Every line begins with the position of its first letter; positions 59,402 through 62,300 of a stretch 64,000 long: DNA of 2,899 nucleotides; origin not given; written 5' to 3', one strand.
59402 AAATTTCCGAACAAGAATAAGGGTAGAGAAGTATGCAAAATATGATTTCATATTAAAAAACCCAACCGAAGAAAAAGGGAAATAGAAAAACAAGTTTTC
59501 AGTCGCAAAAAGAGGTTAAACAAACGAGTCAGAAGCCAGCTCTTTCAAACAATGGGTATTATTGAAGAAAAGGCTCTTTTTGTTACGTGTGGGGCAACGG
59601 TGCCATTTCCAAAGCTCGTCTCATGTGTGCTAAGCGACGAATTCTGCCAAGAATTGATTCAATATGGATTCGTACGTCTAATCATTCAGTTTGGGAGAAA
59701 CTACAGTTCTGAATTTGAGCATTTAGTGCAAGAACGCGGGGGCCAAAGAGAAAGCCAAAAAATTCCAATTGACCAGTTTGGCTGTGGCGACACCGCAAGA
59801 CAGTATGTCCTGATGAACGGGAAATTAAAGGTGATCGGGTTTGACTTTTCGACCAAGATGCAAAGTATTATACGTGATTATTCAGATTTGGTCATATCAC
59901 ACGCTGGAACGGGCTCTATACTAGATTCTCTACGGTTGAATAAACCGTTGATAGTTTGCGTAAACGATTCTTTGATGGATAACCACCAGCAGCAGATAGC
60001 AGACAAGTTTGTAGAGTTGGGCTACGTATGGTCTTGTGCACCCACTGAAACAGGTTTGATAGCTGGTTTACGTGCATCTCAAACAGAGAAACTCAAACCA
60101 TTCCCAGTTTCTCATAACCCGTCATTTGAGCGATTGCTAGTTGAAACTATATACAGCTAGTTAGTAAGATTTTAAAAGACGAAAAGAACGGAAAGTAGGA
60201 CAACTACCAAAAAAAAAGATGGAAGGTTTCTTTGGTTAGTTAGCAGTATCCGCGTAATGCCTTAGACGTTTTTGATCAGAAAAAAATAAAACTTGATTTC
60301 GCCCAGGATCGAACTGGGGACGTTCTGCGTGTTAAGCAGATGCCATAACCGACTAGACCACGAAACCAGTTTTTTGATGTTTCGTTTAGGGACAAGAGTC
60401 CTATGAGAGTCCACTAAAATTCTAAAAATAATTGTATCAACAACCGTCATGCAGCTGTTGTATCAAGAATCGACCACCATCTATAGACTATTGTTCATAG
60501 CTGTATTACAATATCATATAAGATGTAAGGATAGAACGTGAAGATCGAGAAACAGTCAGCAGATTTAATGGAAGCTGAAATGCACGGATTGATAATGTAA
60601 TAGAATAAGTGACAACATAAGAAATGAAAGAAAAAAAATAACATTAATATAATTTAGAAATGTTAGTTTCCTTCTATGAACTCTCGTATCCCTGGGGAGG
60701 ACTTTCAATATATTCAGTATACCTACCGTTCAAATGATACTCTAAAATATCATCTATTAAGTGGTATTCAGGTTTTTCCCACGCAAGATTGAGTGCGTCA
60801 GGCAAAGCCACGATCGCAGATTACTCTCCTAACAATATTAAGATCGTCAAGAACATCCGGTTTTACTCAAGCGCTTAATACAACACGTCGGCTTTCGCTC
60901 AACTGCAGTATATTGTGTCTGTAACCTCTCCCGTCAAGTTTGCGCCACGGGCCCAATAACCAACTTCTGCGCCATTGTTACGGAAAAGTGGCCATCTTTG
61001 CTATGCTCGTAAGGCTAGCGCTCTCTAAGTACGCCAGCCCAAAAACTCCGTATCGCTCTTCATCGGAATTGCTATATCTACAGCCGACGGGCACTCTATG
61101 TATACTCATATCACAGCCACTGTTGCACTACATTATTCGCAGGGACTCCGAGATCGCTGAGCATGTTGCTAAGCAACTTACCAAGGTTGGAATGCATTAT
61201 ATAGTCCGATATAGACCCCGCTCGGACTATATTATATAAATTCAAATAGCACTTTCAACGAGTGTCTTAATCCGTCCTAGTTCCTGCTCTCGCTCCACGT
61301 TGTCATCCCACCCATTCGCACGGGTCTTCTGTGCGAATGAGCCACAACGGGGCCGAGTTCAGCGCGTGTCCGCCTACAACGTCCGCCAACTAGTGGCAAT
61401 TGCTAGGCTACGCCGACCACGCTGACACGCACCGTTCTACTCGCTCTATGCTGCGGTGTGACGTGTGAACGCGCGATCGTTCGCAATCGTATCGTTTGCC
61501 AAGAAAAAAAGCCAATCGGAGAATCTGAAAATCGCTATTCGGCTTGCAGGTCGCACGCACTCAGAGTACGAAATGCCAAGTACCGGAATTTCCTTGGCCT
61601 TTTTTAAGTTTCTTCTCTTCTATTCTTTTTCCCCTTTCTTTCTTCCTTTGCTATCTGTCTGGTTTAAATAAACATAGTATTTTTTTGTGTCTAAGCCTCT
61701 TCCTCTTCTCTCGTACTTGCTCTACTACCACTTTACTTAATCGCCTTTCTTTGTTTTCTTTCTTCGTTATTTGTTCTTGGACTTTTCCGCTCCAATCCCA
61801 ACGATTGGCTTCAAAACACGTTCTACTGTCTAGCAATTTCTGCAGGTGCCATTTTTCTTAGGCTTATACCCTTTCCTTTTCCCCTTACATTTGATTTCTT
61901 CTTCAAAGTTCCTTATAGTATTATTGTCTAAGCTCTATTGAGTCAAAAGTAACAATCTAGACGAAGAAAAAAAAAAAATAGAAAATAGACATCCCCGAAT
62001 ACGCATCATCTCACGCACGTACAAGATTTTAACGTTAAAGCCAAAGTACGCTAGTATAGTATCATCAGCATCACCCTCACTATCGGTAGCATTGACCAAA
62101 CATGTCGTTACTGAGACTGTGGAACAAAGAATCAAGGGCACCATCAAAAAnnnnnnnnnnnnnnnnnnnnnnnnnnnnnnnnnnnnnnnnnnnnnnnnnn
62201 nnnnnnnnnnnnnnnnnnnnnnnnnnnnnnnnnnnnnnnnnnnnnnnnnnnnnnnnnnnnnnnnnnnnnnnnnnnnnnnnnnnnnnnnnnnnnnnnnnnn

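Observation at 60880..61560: Compositionally anomalous GC-rich non-coding island between the solo LTR and RIM8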

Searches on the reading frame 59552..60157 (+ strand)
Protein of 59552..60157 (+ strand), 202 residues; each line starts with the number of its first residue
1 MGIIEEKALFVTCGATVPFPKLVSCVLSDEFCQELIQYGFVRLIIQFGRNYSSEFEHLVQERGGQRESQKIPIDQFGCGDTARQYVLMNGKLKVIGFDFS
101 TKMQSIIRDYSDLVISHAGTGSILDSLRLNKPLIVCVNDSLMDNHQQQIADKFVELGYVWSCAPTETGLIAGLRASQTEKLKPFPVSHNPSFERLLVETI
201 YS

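Call 52: find_homologous_proteins(query=window:59552-60157:+, max_evalue=1e-40)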
Query window:59552-60157:+ (202 aa): 57 proteins with E <= 1e-40 among 328 candidates.
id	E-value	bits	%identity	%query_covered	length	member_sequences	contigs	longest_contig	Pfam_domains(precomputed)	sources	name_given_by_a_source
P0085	7.2e-130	448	99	100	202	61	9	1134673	PF04101.23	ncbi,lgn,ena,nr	ncbi:AAR_G0019840.mRNA.1.CDS.1 [Saccharomyces cerevisiae]|nr:Alg13p [Saccharomyces cerevisiae YJM193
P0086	3.1e-117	407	89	100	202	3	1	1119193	PF04101.23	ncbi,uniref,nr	ncbi:N-acetylglucosaminyldiphosphodolichol N-acetylglucosaminyltransferase catalytic subunit ALG13 [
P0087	1.5e-109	382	84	100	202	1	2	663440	PF04101.23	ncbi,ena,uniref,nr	ncbi:hypothetical protein SMKI_07G2030 [Saccharomyces mikatae IFO 1815]|uniref:UDP-N-acetylglucosami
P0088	2.9e-109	381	89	100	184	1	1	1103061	PF04101.23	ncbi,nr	ncbi:ADM_collapsed_G0019990.mRNA.1.CDS.1 [Saccharomyces cerevisiae]|nr:ADM_collapsed_G0019990.mRNA.1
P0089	4.3e-108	377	80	100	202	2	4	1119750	PF04101.23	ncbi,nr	ncbi:hypothetical protein SKDZ_07G2080 [Saccharomyces kudriavzevii ZP591]|nr:uncharacterized protein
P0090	1.3e-99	350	77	100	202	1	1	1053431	PF04101.23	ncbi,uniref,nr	ncbi:YGL047W [Saccharomyces arboricola H-6]|uniref:UDP-N-acetylglucosamine transferase subunit ALG13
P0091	5.5e-98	344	76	99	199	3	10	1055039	PF04101.23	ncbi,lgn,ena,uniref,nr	ncbi:hypothetical protein N7582_002126 [Saccharomyces uvarum]|uniref:UDP-N-acetylglucosamine transfe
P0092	1.4e-96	340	75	99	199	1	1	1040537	PF04101.23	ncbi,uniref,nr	ncbi:hypothetical protein SUVZ_07G1990 [Saccharomyces uvarum]|uniref:UDP-N-acetylglucosamine transfe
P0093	5.0e-93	328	73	99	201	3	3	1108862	PF04101.23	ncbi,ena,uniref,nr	ncbi:hypothetical protein SEUBUCD646_0G02190 [Saccharomyces eubayanus]|uniref:UDP-N-acetylglucosamin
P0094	1.3e-59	219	51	97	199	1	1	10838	PF04101.23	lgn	-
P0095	1.5e-59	219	52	97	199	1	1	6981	PF04101.23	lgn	-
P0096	1.5e-59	219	50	97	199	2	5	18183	PF04101.23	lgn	-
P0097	7.3e-59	217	53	98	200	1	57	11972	PF04101.23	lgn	-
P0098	6.0e-57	210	50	97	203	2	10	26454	PF04101.23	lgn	-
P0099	1.1e-56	210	49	98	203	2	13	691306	PF04101.23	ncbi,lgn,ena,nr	ncbi:related to UDP-N-acetylglucosamine transferase subunit ALG13 [Zygosaccharomyces bailii]|nr:rela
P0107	5.2e-54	201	50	99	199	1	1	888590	PF04101.23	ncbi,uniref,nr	ncbi:hypothetical protein KAFR_0F03110 [Kazachstania africana CBS 2517]|uniref:UDP-N-acetylglucosami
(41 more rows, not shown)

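Call 53: find_encoding_contigs(protein=P0087, flank=5000, max_places=1)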
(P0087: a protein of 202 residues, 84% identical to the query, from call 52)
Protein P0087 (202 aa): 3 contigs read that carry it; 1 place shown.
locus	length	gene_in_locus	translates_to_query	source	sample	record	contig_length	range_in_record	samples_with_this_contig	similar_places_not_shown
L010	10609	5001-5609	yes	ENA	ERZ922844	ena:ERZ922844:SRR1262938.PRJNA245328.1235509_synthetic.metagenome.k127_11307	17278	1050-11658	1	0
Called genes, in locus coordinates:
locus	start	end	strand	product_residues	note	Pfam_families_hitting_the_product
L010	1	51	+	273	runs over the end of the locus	PF02676:TYW3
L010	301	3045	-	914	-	PF12152:eIF_4G1, PF02854:MIF4G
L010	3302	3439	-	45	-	-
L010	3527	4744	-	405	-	PF16450:Prot_ATP_ID_OB_C, PF13191:AAA_16 (faint), PF20720:nSTAND3 (faint), PF00004:AAA, PF07724:AAA_2 (weak), PF07728:AAA_5 (weak), PF23902:AAA_lid_PRS2_C (weak), PF17862:AAA_lid_3, +1 more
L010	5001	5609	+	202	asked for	PF04101:Glyco_tran_28_C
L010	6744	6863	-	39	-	-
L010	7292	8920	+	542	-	PF00339:Arrestin_N, PF02752:Arrestin_C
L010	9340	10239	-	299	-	PF00076:RRM_1, PF14304:CSTF_C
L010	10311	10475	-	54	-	-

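Call 54: find_encoding_contigs(protein=P0093, flank=5000, max_places=1)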
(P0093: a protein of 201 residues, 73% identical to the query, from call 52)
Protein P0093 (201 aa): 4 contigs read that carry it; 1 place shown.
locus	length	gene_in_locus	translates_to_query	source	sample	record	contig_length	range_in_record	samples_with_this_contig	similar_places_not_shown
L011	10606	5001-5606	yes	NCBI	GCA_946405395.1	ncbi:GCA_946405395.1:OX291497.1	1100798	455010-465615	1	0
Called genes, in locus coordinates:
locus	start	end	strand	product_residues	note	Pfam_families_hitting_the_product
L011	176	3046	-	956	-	PF12152:eIF_4G1, PF02854:MIF4G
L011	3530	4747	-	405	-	PF16450:Prot_ATP_ID_OB_C, PF13191:AAA_16 (faint), PF20720:nSTAND3 (faint), PF00004:AAA, PF07724:AAA_2 (weak), PF07728:AAA_5 (weak), PF23902:AAA_lid_PRS2_C (weak), PF17862:AAA_lid_3, +1 more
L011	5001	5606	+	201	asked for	PF04101:Glyco_tran_28_C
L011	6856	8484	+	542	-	PF00339:Arrestin_N, PF02752:Arrestin_C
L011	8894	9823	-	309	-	-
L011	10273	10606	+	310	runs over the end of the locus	PF08711:Med26, PF07500:TFIIS_M, PF01096:Zn_ribbon_TFIIS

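Call 55: find_encoding_contigs(protein=P0107, flank=6000, max_places=1)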
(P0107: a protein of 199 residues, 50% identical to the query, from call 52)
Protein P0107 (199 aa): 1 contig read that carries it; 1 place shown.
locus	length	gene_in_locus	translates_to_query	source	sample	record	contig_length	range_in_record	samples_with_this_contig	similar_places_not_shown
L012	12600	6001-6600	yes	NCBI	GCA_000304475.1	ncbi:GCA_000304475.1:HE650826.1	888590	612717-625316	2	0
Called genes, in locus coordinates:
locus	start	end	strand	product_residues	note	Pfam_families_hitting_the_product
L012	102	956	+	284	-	PF02676:TYW3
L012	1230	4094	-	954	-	PF12152:eIF_4G1, PF02854:MIF4G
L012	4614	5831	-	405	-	PF16450:Prot_ATP_ID_OB_C, PF23902:AAA_lid_PRS2_C (faint), PF13191:AAA_16 (faint), PF00004:AAA, PF07724:AAA_2 (faint), PF07728:AAA_5 (weak), PF13401:AAA_22 (faint), PF17862:AAA_lid_3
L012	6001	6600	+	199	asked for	PF04101:Glyco_tran_28_C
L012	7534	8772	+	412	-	PF00076:RRM_1, PF16367:RRM_7 (faint), PF00076:RRM_1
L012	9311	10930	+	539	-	PF00339:Arrestin_N, PF02752:Arrestin_C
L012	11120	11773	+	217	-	PF01138:RNase_PH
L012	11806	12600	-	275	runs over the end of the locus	PF00076:RRM_1, PF14327:CSTF2_hinge, PF14304:CSTF_C (weak)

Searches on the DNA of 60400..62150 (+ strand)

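Call 36: search_rna_families(source=window, start=60400, end=62150, threshold=evalue, max_evalue=10)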
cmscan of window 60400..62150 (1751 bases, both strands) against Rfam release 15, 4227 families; matches with E-value up to 10: 3.
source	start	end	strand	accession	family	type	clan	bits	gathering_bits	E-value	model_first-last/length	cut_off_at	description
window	60636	60767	-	RF01816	RsaA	Gene; sRNA;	-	19.5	50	2.6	1-134/134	no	RNA Staph. aureus A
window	60611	60692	-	RF04164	MIR1507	Gene; miRNA;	-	17.4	73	1.4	13-94/107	no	MIR1507 microRNA precursor family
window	60400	60504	-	RF01951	SOX2OT_exon1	Gene; lncRNA;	-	13.7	65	3.3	1-111/230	3'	SOX2 overlapping transcript exon 1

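Call 43: search_dna_similar(query=window:60780-61620:+, collection=plasmids, mode=distant, max_evalue=0.01, max_rows=10)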
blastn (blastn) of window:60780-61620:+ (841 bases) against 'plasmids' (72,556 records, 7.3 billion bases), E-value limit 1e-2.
No match.

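Call 72: search_dna_similar(query=window:60880-61560:+, collection=ecoli_genomes, mode=distant, max_evalue=0.01, max_rows=5)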
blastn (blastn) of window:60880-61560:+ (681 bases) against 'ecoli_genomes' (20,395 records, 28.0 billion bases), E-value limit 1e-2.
No match.

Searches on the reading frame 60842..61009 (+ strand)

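Call 42: search_protein_families(library=pfam, max_evalue=1, proteins=[window:60842-61009:+])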
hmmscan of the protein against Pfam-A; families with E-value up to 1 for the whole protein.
seq(56 aa): 1 family
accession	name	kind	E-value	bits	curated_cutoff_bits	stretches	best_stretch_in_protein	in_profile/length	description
PF19745.5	FUT8_N_cat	-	0.21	10.7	27.6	1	9-35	448-474/499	Alpha-(1,6)-fucosyltransferase N- and catalytic domains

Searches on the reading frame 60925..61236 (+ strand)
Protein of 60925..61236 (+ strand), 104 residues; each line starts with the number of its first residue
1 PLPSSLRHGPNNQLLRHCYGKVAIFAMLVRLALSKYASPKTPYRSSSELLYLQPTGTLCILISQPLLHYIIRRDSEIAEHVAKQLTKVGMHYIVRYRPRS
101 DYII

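Call 42: search_protein_families(library=pfam, max_evalue=1, proteins=[window:60925-61236:+])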
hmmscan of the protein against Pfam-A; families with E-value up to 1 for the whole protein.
seq(104 aa): 0 families

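Call 70: find_homologous_proteins(query=window:60925-61236:+, max_evalue=0.01)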
Query window:60925-61236:+: 3 candidates shared short words with the query, none scored E <= 0.01.

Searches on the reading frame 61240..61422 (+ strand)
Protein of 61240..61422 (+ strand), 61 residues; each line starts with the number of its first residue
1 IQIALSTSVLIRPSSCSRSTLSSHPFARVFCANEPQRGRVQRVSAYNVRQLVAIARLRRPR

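Call 42: search_protein_families(library=pfam, max_evalue=1, proteins=[window:61240-61422:+])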
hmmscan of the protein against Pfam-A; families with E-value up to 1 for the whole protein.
seq(61 aa): 0 families

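Call 76: search_protein_representatives(protein=window:61240-61422:+)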
Query: 61 residues. Proteins with E-value up to 0.001 (for the whole library): 4; up to 1e-10: 2; up to 1e-30: 0. The best 4 are listed.
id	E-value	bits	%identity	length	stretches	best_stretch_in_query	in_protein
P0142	2.3e-17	77.6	100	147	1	21-61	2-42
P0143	4.2e-13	64.4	38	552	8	27-55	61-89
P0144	7.5e-07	44.9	33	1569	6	17-37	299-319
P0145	1.2e-04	38.1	33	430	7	10-36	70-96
